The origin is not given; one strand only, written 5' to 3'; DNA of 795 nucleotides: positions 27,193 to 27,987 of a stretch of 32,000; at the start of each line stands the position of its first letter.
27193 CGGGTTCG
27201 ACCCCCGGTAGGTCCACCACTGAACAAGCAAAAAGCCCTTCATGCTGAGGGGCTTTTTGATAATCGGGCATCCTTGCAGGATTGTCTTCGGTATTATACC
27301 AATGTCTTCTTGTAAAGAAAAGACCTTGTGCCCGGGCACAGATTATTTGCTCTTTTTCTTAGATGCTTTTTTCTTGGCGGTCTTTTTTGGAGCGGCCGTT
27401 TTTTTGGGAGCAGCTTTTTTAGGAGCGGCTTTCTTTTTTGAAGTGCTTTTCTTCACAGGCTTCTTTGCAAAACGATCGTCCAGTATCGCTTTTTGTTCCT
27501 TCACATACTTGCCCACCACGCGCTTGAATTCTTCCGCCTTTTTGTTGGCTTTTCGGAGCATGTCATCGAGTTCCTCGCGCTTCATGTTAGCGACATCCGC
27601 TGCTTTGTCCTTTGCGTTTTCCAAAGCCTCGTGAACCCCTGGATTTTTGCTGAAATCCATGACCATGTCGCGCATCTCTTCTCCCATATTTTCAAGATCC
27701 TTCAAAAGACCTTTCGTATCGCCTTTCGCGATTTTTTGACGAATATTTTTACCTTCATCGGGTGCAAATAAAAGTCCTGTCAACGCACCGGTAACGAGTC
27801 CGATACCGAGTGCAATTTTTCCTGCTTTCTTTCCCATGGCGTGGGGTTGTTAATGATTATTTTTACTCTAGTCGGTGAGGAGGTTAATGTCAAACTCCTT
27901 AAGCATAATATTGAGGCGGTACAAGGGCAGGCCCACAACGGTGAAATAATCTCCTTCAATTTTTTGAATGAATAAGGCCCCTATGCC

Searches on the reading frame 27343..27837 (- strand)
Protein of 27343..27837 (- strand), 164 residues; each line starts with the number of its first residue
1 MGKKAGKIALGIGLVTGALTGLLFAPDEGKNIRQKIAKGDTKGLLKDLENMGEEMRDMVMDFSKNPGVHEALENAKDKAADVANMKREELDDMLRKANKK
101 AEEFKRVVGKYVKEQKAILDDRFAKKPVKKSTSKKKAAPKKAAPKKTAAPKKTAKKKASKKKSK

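Call 7: search_protein_families(library=pfam, proteins=[window:27343-27837:-], max_evalue=0.001)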
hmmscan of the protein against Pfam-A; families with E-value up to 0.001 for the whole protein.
window:27343-27837:- (164 aa): 1 family
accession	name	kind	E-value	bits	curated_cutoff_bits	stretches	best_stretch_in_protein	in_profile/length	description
PF12732.12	YtxH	-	8.1e-10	39.4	37.5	1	8-89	2-51/71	YtxH-like protein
